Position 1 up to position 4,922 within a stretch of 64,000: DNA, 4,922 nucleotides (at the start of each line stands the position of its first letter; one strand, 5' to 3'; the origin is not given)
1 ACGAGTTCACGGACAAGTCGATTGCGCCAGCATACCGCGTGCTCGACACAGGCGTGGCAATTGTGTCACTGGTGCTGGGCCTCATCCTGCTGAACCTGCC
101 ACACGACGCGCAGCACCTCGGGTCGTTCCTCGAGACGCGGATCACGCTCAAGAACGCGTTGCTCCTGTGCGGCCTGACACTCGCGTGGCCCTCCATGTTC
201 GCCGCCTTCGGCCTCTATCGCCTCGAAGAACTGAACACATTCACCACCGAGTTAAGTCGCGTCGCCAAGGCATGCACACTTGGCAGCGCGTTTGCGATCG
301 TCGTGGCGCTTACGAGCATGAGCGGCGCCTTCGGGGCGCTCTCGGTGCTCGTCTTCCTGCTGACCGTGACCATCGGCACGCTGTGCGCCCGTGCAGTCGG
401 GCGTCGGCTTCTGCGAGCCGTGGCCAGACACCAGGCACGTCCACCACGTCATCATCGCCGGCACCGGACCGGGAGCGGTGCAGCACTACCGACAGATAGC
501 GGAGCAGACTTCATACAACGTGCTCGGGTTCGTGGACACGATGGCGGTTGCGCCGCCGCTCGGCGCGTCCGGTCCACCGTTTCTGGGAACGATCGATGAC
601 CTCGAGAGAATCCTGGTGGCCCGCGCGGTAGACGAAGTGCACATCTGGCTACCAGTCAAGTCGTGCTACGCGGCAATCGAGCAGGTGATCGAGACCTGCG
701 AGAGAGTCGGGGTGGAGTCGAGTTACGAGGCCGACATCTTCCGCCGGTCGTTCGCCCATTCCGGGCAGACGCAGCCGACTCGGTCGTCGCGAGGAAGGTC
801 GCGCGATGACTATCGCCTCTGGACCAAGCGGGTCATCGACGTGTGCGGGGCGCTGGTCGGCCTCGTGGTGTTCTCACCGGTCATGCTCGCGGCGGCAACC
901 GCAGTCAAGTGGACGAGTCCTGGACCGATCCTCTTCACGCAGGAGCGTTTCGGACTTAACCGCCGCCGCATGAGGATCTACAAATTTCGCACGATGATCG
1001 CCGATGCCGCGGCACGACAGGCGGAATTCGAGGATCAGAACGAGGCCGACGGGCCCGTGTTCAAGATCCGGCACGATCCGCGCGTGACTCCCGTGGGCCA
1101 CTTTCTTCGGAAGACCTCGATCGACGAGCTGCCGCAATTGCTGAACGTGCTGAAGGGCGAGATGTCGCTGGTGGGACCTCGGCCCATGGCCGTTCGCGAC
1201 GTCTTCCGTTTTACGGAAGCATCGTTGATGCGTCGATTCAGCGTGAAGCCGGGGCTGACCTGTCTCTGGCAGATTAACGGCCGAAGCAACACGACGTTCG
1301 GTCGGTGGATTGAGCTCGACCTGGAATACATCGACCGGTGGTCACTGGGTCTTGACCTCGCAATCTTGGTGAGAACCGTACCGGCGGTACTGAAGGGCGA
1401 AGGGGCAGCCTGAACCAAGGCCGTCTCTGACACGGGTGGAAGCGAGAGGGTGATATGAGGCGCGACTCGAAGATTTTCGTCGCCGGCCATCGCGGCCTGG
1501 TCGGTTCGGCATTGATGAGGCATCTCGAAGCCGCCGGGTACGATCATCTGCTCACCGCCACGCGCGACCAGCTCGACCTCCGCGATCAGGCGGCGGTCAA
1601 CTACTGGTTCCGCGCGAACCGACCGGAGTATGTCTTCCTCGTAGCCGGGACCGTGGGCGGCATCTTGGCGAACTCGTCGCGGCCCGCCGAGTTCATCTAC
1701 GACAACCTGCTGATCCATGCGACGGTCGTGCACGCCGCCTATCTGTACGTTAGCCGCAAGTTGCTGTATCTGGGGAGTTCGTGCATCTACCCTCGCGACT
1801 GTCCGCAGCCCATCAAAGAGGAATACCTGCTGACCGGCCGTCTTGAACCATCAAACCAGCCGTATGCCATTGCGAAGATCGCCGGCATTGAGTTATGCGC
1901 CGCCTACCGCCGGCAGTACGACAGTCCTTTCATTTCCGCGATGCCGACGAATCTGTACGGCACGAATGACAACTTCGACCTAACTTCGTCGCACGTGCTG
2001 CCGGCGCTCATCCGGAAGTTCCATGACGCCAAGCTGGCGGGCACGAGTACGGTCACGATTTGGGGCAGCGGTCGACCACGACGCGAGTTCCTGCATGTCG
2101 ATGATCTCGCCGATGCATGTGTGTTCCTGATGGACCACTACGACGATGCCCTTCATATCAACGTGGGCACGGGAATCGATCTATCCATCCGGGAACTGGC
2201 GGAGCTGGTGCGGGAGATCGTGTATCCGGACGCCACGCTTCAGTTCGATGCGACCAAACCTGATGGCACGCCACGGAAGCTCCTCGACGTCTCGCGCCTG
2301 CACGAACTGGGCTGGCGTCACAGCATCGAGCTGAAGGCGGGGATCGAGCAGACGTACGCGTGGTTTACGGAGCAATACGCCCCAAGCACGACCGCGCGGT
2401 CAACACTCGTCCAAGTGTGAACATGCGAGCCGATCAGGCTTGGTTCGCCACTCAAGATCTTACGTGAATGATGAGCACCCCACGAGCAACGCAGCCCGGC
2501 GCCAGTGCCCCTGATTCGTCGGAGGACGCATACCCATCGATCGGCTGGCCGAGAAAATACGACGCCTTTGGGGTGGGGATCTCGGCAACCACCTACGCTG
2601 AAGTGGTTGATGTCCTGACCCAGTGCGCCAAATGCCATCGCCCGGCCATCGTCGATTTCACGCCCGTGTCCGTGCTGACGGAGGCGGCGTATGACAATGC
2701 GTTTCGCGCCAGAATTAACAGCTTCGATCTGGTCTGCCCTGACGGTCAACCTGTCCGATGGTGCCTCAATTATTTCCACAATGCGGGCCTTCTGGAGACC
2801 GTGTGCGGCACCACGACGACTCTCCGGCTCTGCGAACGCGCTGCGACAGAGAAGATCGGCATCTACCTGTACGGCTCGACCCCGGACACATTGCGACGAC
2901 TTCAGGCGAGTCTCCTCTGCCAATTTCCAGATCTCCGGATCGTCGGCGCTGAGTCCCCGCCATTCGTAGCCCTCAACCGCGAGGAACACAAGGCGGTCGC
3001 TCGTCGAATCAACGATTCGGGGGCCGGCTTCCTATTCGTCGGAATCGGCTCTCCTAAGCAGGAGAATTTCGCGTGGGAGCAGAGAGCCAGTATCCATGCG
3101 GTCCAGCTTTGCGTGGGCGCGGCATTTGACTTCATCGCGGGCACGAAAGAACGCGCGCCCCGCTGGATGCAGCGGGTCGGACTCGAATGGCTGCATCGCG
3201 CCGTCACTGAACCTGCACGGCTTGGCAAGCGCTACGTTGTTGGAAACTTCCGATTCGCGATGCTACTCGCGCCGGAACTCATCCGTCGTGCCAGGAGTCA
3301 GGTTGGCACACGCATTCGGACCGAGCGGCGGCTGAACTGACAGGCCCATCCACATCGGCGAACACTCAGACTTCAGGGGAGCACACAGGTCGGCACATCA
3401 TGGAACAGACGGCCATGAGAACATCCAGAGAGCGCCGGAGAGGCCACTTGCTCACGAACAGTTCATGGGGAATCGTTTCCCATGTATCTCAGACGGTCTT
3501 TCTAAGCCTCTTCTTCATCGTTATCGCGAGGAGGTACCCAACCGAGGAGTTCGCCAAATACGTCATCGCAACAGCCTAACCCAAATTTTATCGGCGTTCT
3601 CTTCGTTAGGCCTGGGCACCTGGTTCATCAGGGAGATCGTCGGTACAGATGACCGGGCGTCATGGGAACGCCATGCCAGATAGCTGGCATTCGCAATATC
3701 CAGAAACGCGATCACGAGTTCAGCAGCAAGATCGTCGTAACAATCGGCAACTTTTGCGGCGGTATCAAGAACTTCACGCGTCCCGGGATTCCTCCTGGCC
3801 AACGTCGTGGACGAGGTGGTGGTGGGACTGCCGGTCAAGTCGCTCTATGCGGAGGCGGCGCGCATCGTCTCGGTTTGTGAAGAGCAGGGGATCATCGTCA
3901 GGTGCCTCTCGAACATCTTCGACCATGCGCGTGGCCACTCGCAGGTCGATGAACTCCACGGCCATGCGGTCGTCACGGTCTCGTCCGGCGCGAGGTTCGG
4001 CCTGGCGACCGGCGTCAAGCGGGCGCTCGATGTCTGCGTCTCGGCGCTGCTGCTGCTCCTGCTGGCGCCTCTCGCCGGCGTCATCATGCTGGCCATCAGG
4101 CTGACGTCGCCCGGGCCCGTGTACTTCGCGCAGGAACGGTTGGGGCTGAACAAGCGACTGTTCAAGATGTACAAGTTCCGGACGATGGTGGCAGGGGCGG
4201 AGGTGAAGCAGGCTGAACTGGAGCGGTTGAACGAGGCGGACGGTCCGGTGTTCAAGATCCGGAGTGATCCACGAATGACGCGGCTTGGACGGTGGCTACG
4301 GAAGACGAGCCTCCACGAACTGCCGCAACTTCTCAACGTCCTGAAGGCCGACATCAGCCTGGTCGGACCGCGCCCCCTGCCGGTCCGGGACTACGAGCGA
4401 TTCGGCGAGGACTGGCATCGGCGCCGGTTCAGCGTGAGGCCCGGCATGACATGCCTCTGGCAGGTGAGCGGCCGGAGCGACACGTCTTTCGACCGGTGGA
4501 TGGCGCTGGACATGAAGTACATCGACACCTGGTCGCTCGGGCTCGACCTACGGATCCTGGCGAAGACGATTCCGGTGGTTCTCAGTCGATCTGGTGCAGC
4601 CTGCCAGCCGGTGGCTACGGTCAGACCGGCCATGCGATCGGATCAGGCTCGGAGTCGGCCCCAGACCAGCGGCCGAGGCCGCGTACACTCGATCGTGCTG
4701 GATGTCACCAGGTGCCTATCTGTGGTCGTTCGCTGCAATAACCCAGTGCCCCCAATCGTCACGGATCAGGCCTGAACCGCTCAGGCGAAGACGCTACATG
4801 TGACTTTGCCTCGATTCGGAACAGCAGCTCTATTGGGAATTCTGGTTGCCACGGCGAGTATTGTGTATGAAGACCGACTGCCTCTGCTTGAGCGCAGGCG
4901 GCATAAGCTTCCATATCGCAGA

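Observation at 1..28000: About 25 frame disruptions, all confined to the first ~28 kb (EPS island plus beta-helix gene)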

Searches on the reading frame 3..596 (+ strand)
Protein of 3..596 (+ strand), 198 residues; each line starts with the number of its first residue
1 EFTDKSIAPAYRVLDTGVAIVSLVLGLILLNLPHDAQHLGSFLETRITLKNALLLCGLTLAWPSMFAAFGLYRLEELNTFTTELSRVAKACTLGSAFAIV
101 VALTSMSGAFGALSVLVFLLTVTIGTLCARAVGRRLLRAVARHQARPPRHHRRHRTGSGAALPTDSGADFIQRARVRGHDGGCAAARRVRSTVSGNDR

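Call 5: search_protein_families(library=pfam, proteins=[window:3-596:+], max_evalue=0.01)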
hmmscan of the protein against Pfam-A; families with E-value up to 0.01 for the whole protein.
window:3-596:+ (198 aa): 1 family
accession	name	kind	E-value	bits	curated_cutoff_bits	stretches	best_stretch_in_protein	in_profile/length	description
PF13727.12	CoA_binding_3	-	2e-05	25.1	25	1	68-144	2-77/175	CoA-binding domain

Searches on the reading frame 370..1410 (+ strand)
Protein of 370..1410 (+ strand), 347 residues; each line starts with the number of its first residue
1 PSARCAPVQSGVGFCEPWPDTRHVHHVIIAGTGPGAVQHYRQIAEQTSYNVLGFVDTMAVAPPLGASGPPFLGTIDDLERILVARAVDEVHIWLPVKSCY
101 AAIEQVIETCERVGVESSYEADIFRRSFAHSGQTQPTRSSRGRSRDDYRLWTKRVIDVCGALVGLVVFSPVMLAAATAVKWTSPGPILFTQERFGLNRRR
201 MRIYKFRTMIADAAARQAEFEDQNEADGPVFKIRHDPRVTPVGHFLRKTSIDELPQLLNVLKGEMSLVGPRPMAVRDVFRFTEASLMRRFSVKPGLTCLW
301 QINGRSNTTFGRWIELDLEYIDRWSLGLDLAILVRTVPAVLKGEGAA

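Call 5: search_protein_families(library=pfam, proteins=[window:370-1410:+], max_evalue=0.01)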
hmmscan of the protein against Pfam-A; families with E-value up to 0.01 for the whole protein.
window:370-1410:+ (347 aa): 2 families
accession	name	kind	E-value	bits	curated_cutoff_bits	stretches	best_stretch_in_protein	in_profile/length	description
PF02397.22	Bac_transf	-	2.2e-66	223.3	27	1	153-342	1-179/179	Bacterial sugar transferase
PF13727.12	CoA_binding_3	-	0.00013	22.4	25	1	25-115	80-169/175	CoA-binding domain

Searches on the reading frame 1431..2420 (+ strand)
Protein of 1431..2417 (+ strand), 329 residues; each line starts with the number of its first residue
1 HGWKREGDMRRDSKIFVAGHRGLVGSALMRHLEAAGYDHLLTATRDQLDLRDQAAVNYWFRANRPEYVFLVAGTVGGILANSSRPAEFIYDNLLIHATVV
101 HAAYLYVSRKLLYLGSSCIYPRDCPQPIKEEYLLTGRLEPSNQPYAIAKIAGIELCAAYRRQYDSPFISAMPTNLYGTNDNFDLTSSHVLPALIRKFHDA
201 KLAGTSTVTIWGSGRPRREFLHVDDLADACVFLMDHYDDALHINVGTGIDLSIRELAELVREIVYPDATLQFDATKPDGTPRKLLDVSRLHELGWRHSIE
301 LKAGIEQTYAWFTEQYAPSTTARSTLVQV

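Call 5: search_protein_families(library=pfam, proteins=[window:1431-2417:+], max_evalue=0.01)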
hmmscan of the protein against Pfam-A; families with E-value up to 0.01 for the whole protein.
window:1431-2417:+ (329 aa): 3 families
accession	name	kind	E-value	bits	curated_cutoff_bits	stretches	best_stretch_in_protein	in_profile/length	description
PF01370.27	Epimerase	-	3.9e-62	210.2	20.9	1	15-246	1-240/240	NAD dependent epimerase/dehydratase family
PF16363.11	GDP_Man_Dehyd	-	1.8e-17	64.2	27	1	47-307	58-331/332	GDP-mannose 4,6 dehydratase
PF04321.23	RmlD_sub_bind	-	6e-06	26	27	1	14-72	2-59/287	RmlD substrate binding domain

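Call 11: find_encoding_contigs(protein=window:1455-2420:+, flank=10000, max_places=10)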
Protein window:1455-2420:+ (321 aa): no gene with exactly this product is on record in the collection.

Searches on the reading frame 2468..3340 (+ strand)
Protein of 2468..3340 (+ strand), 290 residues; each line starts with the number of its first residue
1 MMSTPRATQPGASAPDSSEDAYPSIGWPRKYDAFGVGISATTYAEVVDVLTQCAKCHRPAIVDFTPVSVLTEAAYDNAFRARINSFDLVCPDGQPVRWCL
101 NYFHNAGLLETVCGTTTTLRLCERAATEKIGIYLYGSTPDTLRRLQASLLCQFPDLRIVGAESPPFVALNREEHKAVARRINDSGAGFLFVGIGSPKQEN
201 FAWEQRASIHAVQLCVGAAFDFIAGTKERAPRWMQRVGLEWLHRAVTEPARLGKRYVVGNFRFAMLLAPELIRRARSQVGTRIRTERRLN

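Call 5: search_protein_families(library=pfam, proteins=[window:2468-3337:+], max_evalue=0.01)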
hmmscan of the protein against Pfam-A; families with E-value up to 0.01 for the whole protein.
window:2468-3337:+ (290 aa): 1 family
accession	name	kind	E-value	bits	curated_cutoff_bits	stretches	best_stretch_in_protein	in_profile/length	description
PF03808.19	Glyco_tran_WecG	-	6.4e-53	179.5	27.4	1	87-256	2-168/168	Glycosyl transferase WecG/TagA/CpsF family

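Call 23: find_encoding_contigs(protein=window:2468-3340:+, flank=10000, max_places=10)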
Protein window:2468-3340:+ (290 aa): 2 contigs read that carry it; 2 places shown.
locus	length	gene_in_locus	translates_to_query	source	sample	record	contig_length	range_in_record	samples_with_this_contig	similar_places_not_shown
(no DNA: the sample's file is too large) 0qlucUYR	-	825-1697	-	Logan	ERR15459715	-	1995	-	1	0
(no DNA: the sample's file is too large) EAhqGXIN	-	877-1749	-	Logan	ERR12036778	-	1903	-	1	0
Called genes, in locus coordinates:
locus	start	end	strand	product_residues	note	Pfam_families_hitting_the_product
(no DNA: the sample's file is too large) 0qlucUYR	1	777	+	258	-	?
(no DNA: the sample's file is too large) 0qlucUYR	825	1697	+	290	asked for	PF03808:Glyco_tran_WecG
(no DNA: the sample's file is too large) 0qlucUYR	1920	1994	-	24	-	?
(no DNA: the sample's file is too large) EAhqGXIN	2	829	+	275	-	?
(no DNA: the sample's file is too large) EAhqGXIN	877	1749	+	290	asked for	PF03808:Glyco_tran_WecG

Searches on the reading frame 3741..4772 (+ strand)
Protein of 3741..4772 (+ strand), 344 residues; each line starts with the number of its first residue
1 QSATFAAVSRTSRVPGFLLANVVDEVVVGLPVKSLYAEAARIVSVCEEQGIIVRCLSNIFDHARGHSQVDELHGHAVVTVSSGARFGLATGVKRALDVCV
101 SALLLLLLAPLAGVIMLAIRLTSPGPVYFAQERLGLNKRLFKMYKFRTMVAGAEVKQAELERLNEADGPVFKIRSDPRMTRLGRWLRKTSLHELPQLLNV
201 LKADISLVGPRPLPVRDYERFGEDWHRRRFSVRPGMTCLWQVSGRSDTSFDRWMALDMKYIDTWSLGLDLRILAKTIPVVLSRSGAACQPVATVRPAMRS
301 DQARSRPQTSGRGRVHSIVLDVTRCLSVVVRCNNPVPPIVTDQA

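Call 5: search_protein_families(library=pfam, proteins=[window:3741-4772:+], max_evalue=0.01)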
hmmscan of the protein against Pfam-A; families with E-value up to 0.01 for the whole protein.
window:3741-4772:+ (344 aa): 1 family
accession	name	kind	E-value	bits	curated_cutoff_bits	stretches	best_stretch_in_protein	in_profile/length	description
PF02397.22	Bac_transf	-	2e-63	213.6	27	1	93-281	1-178/179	Bacterial sugar transferase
